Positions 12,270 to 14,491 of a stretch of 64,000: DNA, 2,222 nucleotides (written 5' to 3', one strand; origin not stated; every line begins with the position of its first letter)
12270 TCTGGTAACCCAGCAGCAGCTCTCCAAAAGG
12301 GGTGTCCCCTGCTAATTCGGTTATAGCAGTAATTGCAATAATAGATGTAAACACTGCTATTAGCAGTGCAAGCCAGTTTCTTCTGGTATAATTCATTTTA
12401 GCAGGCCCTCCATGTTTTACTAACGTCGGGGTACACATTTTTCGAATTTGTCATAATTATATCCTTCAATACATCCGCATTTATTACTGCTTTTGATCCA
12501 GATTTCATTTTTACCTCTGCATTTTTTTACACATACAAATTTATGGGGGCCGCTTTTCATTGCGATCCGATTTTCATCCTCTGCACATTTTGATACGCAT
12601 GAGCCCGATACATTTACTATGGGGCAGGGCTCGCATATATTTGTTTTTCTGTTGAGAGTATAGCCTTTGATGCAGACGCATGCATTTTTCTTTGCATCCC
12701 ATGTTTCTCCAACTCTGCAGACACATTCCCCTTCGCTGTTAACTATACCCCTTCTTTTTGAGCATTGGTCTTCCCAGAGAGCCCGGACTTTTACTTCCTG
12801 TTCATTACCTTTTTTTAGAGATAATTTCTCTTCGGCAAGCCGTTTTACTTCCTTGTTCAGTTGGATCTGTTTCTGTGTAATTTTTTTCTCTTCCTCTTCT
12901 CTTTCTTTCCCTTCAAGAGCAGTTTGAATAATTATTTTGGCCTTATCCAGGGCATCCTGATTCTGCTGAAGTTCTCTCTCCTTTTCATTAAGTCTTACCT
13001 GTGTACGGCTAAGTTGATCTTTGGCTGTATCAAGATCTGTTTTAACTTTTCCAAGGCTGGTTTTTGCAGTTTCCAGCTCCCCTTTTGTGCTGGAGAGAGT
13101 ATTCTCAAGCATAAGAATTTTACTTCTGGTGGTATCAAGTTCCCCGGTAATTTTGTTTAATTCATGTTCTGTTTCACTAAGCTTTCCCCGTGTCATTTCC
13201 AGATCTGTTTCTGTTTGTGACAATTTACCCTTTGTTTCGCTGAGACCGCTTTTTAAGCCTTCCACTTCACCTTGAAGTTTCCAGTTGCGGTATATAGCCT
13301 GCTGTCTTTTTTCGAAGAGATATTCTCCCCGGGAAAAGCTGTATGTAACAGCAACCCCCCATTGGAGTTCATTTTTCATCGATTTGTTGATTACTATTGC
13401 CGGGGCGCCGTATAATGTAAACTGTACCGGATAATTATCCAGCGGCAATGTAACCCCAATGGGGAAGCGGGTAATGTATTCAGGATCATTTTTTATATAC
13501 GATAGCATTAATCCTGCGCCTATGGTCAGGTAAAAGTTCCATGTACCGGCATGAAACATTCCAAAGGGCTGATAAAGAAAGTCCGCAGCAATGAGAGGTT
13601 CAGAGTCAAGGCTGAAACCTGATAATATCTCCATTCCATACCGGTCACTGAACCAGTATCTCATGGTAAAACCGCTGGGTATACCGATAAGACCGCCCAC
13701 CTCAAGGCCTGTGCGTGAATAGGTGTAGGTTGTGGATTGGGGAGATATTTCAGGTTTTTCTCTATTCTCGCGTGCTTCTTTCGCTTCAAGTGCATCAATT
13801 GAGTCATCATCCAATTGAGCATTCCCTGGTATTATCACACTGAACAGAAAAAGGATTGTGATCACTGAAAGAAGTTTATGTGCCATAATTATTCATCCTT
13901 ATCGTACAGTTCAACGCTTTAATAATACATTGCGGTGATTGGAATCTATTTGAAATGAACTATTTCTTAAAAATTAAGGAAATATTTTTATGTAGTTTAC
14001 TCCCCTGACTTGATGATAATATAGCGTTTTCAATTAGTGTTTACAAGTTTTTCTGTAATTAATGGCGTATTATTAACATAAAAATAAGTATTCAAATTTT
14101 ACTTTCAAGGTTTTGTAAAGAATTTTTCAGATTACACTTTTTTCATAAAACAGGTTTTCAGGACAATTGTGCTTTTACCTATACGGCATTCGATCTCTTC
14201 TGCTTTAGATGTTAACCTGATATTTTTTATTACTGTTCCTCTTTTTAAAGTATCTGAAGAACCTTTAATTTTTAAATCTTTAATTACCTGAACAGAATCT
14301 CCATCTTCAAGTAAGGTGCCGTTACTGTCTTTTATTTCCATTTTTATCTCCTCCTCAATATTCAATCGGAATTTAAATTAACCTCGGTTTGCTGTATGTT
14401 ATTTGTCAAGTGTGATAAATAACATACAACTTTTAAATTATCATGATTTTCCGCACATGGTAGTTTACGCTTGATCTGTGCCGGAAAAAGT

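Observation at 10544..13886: Three-gene envelope operon: MotA/TolQ/ExbB-like channel flanked by an ExbD/TolR-like anchor fused to a vWA domain and an OM-barrel / coiled-coil / Cys-rich protein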

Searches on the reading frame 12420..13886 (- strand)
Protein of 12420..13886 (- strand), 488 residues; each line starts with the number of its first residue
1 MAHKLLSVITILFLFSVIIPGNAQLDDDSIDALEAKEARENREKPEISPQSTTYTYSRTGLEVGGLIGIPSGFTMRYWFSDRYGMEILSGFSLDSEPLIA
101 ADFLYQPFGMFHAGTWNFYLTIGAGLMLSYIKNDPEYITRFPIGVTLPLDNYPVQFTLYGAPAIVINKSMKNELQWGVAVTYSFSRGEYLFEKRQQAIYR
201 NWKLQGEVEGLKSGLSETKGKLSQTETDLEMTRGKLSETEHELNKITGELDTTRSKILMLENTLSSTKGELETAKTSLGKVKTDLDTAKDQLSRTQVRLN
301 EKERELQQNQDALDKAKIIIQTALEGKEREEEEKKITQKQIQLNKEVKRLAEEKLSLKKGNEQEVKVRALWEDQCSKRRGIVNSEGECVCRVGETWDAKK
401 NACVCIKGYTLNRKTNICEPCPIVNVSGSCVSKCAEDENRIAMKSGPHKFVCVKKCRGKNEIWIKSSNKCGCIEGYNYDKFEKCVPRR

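Call 3: search_protein_families(library=pfam, proteins=[window:12420-13886:-], max_evalue=1)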
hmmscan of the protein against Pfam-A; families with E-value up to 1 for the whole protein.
window:12420-13886:- (488 aa): 17 families
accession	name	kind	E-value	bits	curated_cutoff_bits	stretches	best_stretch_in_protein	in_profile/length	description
PF05911.16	FPP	-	0.00055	18.8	40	1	203-348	696-840/871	Filament-like plant protein, long coiled-coil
PF24922.1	ACBP4_C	-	0.0011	19.6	31.2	1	204-275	8-79/105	Acyl-CoA-binding domain-containing protein 4-6, C-terminal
PF20752.3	SP2_C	-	0.016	15.1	25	1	218-278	124-185/220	Structural protein 2 C-terminal domain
PF06818.20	Fez1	-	0.029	15.3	34.4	1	207-372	32-167/199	Fez1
PF15905.10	HMMR_N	-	0.032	14.1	30.1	1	217-365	182-327/330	Hyaluronan mediated motility receptor N-terminal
PF12795.12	MscS_porin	-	0.04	13.9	34.4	1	260-345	83-163/238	Mechanosensitive ion channel porin domain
PF21007.2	FBF1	-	0.14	11.1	45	2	192-262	300-369/524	Fas-binding factor 1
PF10473.14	CENP-F_leu_zip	-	0.25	11.9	34.5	1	193-301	39-140/140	Leucine-rich repeats of kinetochore protein Cenp-F/LEK1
PF05335.18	DUF745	-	0.29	11.3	33.3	1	218-318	67-167/183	Protein of unknown function (DUF745)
PF07926.17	TPR_MLP1_2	-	0.33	11.4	36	1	263-315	58-110/129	TPR/MLP1/MLP2-like protein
PF10498.14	IFT57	-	0.35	10.2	40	1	222-350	224-349/360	Intra-flagellar transport protein 57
PF25541.1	TBCA_PH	-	0.46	10.6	27.8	1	204-271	62-129/139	PH domain-containing proteins, TBCA domain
PF19220.6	Rod_CreS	-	0.46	9.9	100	0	210-340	10-140/359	Crescentin, rod domain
PF18278.7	RANK_CRD_2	-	0.48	11.1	26.8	0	469-484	23-38/41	Receptor activator of the NF-KB cysteine-rich repeat domain 2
PF00185.30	OTCace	-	0.72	10.3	29.4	0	289-354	42-112/157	Aspartate/ornithine carbamoyltransferase, Asp/Orn binding domain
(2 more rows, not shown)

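Call 4: search_protein_families(library=ncbifam, proteins=[window:12420-13886:-], max_evalue=1)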
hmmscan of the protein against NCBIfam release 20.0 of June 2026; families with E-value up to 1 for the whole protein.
window:12420-13886:- (488 aa): 19 families
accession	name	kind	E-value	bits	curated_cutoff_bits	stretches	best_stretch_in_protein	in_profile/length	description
TIGR02168.1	SMC_prok_B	equivalog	1.3e-06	26.4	567.35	1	203-368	243-406/1181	chromosome segregation protein SMC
NF038350.1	taxis_HmpF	equivalog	6.1e-06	24.9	200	1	192-285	459-552/553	pilus motility taxis protein HmpF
TIGR02169.1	SMC_prok_A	equivalog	2.2e-05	22.4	729.4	1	205-363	287-446/1165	chromosome segregation protein SMC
NF045487.1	ASRP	equivalog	0.00028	19.6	300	1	207-349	143-280/593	archaea-specific SMC-related protein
NF033930.1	pneumo_PspA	exception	0.0014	17.4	850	1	211-383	169-341/659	pneumococcal surface protein A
TIGR04320.1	Surf_Exclu_PgrA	domain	0.0023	17.3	70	1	251-340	259-351/360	SEC10/PgrA surface exclusion domain-containing protein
TIGR04523.1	Mplasa_alph_rch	subfamily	0.022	12.7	270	1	201-359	227-384/745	helix-rich protein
NF003034.1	PRK03918.1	equivalog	0.045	11.7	700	1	214-365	218-372/878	DNA double-strand break repair ATPase Rad50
NF041378.1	XopZ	subfamily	0.059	11.3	1300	1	197-368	194-367/1292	XopZ family type III secretion system effector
TIGR02680.1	TIGR02680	hypoth_equivalog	0.12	10.1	462.85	1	215-326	880-995/1356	TIGR02680 family protein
NF045600.2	BstA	equivalog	0.15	9.9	1400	1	230-319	111-202/903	sterol transporter cytoplasmic membrane protein BstA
NF006489.0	PRK08913.1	equivalog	0.21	11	217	1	213-295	185-267/303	flagellin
NF008438.0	PRK11281.1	equivalog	0.21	9.3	991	1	207-354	81-228/1113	mechanosensitive channel MscK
NF009005.0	PRK12350.1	subfamily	0.26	10.4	332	1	228-370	20-161/366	citrate synthase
TIGR04211.1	SH3_and_anchor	equivalog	0.28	10.8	65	1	220-315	66-160/198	TIGR04211 family SH3 domain-containing protein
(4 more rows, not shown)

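Call 5: search_protein_families(library=padloc, proteins=[window:12420-13886:-], max_evalue=1)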
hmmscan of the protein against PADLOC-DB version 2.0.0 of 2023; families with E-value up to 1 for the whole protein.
window:12420-13886:- (488 aa): 26 families (the best 25 are shown)
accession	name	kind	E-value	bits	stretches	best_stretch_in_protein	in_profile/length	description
PDLC00580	JetC3|JetC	-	0.00042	16.7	1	198-368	187-355/1068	DUF3584 domain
PDLC00551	JetC2|JetC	-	0.00045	16.2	1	210-359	864-1020/1365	DUF3584 domain; MukB-like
PDLC03861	LmuB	-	0.00093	15.2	1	203-367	494-983/1213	-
PDLC00550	JetC2|JetC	-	0.00098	14.9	1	212-371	326-486/1355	DUF3584 domain; MukB-like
PDLC02756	PbeC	-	0.0016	15.5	1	222-369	209-355/643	PbeC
PDLC00553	JetC2|JetC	-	0.0019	14.1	1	212-380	287-452/1361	DUF3584 domain; MukB-like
PDLC03868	LmuB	-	0.0023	14.2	1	221-373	594-740/1035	-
PDLC00582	JetC3|JetC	-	0.0039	13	1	191-375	776-949/1472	DUF3584 domain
PDLC03865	LmuB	-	0.0053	13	1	212-364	343-483/1007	-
PDLC00511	JetC1|JetC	-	0.025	10.5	1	204-355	631-783/1108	DUF3584 domain; MukB-like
PDLC00519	JetC1|JetC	-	0.033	10.3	1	215-360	286-428/1097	DUF3584 domain; MukB-like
PDLC00581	JetC3|JetC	-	0.049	9.4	1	202-363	736-894/1473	DUF3584 domain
PDLC00512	JetC1|JetC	-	0.062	9.3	1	211-357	308-453/1123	DUF3584 domain; MukB-like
PDLC02667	DndD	-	0.065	10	1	223-364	209-349/657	DndD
PDLC02668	DndD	-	0.078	9.9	1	229-349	383-498/659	DndD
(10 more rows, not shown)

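Call 27: find_homologous_proteins(query=window:12420-13886:-)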
Query window:12420-13886:- (488 aa): 16 proteins with E <= 0.001 among 8000 candidates.
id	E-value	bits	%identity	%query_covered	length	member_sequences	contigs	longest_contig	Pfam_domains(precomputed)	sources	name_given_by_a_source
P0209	0.0e+0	1105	99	100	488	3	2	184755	-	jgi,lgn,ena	-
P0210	2.1e-264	895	83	100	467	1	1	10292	-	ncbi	-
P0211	5.0e-212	723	64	100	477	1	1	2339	PF27605.1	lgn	-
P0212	1.2e-210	718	68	90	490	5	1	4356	-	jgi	jgi:predicted nucleic acid-binding Zn-ribbon protein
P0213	2.5e-210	717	64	100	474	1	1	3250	PF23649.2,PF24161.2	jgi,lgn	jgi:predicted nucleic acid-binding Zn-ribbon protein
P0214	4.0e-210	716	62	100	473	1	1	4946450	PF27605.1,PF24161.2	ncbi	-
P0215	3.6e-208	710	66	92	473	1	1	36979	PF24161.2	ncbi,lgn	-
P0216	3.0e-203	694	62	99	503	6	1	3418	-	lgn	-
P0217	1.1e-201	689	61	100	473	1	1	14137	-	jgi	-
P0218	1.3e-201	688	65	92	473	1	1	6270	-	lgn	-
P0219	2.0e-201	688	61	100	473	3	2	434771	PF05335.19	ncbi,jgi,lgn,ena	-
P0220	6.4e-200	683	66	89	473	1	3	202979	-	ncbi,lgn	-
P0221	3.3e-197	674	87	70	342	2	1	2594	PF24161.2,PF28019.1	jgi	jgi:myosin heavy subunit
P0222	1.1e-196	672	61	100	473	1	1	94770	-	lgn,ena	-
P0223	7.2e-89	317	36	99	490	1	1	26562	PF27881.1,PF24161.2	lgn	-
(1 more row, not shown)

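Call 51: predict_structure(alignment_id=A3)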
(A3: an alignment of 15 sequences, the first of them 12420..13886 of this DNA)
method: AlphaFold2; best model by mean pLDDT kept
length: 488 residues; sequences in the alignment: 15
mean_pLDDT: 71.4   pTM: 0.35
mean pLDDT of the five models: 71.4, 63.7, 63.5, 58.3, 57.2
residues with pLDDT >= 90: 18; 70-90: 263; 50-70: 151; < 50: 56
segments of 3 or more residues with pLDDT < 50: 19-35, 40-55, 266-283
pLDDT, mean of each block of 10 residues (from residue 1): 59 59 35 47 38 50 86 88 88 79 83 69 89 83 85 86 79 85 83 76 70 64 67 66 72 69 49 35 54 63 67 63 55 67 72 63 75 83 83 85 87 85 85 83 82 77 72 82 79
secondary structure, 60 per line:
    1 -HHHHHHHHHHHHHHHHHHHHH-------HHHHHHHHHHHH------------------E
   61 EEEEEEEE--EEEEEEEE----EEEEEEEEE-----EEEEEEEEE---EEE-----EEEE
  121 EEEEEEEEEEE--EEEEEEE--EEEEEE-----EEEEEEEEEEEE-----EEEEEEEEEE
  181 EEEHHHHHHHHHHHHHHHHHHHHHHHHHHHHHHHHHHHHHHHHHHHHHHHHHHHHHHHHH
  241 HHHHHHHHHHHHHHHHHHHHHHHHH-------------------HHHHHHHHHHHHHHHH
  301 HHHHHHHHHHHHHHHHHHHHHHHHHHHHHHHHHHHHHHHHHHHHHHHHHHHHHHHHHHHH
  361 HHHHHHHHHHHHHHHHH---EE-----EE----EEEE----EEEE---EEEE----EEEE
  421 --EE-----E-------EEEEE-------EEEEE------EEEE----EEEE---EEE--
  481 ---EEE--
elements in order: H2-22 H30-41 E60-68 E71-78 E83-91 E97-105 E109-111 E117-131 E134-140 E143-148 E154-165 E171-183 H184-265 H285-377 E394-397 E402-405 E409-412 E417-420 E438-442 E450-454 E461-464 E469-472 E476-478 E484-486

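Call 73: search_protein_representatives(alignment_id=A3)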
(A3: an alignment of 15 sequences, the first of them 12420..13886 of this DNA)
Query: 15 sequences, 473 profile positions. Proteins with E-value up to 0.001 (for the whole library): 3523; up to 1e-10: 225; up to 1e-30: 20. The best 150 are listed.
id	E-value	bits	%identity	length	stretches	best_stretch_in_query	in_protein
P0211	9.4e-247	835.4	-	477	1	1-473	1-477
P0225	7.2e-160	548.9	-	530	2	197-473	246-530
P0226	9.5e-160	548.5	-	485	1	8-473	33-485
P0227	6.4e-150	516.1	-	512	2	200-473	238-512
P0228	1.9e-103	362.9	-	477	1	22-421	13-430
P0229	3.0e-73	263.3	-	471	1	7-472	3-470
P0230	1.3e-72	261.2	-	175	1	1-173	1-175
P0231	3.2e-60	220.4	-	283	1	5-270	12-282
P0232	2.3e-56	207.6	-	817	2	34-317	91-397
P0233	5.3e-55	203.1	-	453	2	21-274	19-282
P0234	1.1e-53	198.9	-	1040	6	187-297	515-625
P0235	1.2e-50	188.8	-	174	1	335-473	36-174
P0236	1.3e-47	178.8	-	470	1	30-472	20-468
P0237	7.6e-47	176.2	-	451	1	8-470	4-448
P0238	8.6e-47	176.1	-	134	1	342-473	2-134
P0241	4.2e-33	130.9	-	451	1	11-470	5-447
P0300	7.6e-16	74.0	-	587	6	360-471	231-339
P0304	1.8e-15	72.8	-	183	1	23-169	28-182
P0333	9.2e-14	67.2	-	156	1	40-169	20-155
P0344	4.9e-13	64.8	-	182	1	17-169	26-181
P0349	6.1e-13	64.5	-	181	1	1-169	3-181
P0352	1.1e-12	63.6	-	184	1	26-169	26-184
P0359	1.7e-12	63.0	-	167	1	9-169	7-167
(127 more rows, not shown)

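Call 75: search_protein_families(library=pfam, proteins=[P0304, P0344, P0349, P0352, P0359, P0333, P0300, P0232, P0229, P0241], max_evalue=0.1)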
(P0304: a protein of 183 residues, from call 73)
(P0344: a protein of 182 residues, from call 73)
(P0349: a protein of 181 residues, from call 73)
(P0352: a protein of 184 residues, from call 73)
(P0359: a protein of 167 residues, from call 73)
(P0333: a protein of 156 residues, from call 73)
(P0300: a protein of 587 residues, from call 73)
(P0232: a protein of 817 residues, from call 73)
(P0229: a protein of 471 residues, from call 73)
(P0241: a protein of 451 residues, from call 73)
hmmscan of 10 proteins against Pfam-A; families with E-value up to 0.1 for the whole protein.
P0304 (183 aa): 1 family
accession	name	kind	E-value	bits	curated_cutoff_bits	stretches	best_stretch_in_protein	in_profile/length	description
PF13161.12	DUF3996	-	0.0025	18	22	1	49-163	3-130/154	Protein of unknown function (DUF3996)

P0344 (182 aa): 1 family
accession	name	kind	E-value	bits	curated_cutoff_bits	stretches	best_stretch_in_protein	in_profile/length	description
PF13161.12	DUF3996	-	0.08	13.1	22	0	53-164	8-131/154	Protein of unknown function (DUF3996)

P0349 (181 aa): 2 families
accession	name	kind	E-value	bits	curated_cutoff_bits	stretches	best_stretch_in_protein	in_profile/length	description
PF13505.12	OMP_b-brl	-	0.0012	19.5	28.7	1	7-145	3-112/175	Outer membrane protein beta-barrel domain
PF13161.12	DUF3996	-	0.029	14.5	22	0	133-178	99-143/154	Protein of unknown function (DUF3996)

P0352 (184 aa): 0 families

P0359 (167 aa): 1 family
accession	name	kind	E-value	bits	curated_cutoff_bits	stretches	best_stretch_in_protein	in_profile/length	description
PF13505.12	OMP_b-brl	-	0.021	15.4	28.7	1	8-167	2-140/175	Outer membrane protein beta-barrel domain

P0333 (156 aa): 4 families
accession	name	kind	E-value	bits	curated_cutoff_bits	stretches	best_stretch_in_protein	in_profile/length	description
PF13505.12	OMP_b-brl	-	0.0032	18.1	28.7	1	8-129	2-105/175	Outer membrane protein beta-barrel domain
PF13161.12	DUF3996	-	0.014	15.5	22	1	90-135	74-126/154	Protein of unknown function (DUF3996)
PF24653.1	Phage_OMP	-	0.029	15.1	27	1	82-153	53-122/122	Cyanophage outer membrane protein like beta barrel domain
PF03922.20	OmpW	-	0.097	13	24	0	36-105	42-121/195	OmpW family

P0300 (587 aa): 3 families
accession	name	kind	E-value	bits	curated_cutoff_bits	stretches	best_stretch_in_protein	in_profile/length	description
PF19202.5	DUF5874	-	6.9e-07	30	27.1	3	186-253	11-74/74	Family of unknown function (DUF5874)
PF12662.13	cEGF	-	1.5e-06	28.4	26.6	2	211-229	4-22/24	Complement Clr-like EGF-like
PF19789.6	DUF6273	-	3.3e-06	27.5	23.5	1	430-584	2-171/172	Domain of unknown function (DUF6273)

P0232 (817 aa): 1 family
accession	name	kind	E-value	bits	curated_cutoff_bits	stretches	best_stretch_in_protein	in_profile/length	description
PF02183.23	HALZ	-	0.077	13.6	28.1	1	300-325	16-41/43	Homeobox associated leucine zipper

P0229 (471 aa): 15 families
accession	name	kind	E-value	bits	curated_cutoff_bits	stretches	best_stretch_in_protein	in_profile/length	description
PF19220.6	Rod_CreS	-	9.1e-05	22.1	100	1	203-342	7-143/359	Crescentin, rod domain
PF15905.10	HMMR_N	-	0.00015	21.8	30.1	1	188-338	153-302/330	Hyaluronan mediated motility receptor N-terminal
PF21007.2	FBF1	-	0.00027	20.1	45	1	194-352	326-482/524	Fas-binding factor 1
PF05911.16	FPP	-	0.0003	19.6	40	1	202-336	678-821/871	Filament-like plant protein, long coiled-coil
PF02050.21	FliJ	-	0.00052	20.7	28.4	1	193-279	3-94/123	Flagellar FliJ protein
PF15742.10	DUF4686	-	0.00069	19.2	31.3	1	188-311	140-263/384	Domain of unknown function (DUF4686)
PF25762.1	HAUS1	-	0.0035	17.6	40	1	189-336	73-222/236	HAUS augmin-like complex subunit 1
PF07926.17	TPR_MLP1_2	-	0.0088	16.5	36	1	193-261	55-123/129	TPR/MLP1/MLP2-like protein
PF24627.1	PUMA_CC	-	0.025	15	30.1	1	223-294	1-72/74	PUMA coiled-coil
PF13166.12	AAA_13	-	0.026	13.7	36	1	193-314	333-458/713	AAA domain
PF01576.24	Myosin_tail_1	-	0.028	12.7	38.1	1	199-326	356-487/1081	Myosin tail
PF05335.18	DUF745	-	0.032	14.4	33.3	1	204-320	57-173/183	Protein of unknown function (DUF745)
PF16326.10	ABC_tran_CTD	-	0.033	14.8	32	1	282-338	5-60/69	ABC transporter C-terminal domain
PF05278.17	PEARLI-4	-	0.044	13.9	29.9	0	246-312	153-219/234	Arabidopsis phospholipase-like protein (PEARLI 4)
PF00038.26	Filament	-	0.094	12.8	40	0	261-341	199-278/313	Intermediate filament protein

P0241 (451 aa): 2 families
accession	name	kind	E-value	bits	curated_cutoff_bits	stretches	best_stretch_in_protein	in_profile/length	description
PF02601.20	Exonuc_VII_L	-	0.0005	20.1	35.9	1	230-322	153-246/315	Exonuclease VII, large subunit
PF09762.14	CCDC93_CC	-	0.057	12.9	30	1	223-329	128-229/429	CCDC93 coiled-coil domain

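Call 77: find_encoding_contigs(protein=P0229, flank=5000, max_places=2)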
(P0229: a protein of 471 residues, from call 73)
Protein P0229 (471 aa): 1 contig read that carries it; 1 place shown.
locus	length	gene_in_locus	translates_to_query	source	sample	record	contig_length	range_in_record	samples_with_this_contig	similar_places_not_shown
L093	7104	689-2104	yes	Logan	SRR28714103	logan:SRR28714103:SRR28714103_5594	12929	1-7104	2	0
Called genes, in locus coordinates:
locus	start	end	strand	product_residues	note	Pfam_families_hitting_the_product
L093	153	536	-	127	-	PF00072:Response_reg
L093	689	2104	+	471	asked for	PF27881:CRWN_N, PF24161:CCDC39 (weak)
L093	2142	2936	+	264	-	PF01618:MotA_ExbB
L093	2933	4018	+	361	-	PF13519:VWA_2 (faint), PF13768:VWA_3 (faint)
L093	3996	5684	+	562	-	PF13570:Beta-prop_ACSF4 (weak)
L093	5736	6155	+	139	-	-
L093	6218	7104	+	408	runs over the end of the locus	PF13175:AAA_15, PF13476:AAA_23 (weak), PF13304:AAA_21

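Call 78: find_encoding_contigs(protein=P0241, flank=5000, max_places=2)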
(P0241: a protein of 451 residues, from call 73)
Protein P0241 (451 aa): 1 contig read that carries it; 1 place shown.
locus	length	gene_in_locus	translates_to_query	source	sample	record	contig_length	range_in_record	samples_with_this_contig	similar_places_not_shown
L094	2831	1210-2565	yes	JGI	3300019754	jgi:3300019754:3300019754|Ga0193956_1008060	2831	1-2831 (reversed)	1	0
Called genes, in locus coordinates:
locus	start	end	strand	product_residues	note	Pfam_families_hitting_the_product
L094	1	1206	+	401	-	?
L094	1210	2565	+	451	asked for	PF28019:HmpF (weak)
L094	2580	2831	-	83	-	?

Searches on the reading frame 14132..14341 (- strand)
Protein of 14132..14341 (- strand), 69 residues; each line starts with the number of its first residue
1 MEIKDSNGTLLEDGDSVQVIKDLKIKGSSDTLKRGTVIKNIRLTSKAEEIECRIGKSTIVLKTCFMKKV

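Call 86: search_protein_families(library=pfam, proteins=[window:14132-14341:-], max_evalue=0.001)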
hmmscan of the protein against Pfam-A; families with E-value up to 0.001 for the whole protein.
window:14132-14341:- (69 aa): 1 family
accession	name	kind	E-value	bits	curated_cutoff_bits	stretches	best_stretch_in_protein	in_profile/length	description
PF03831.20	YjdM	-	3.3e-29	101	23.2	1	3-69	1-69/69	PhnA domain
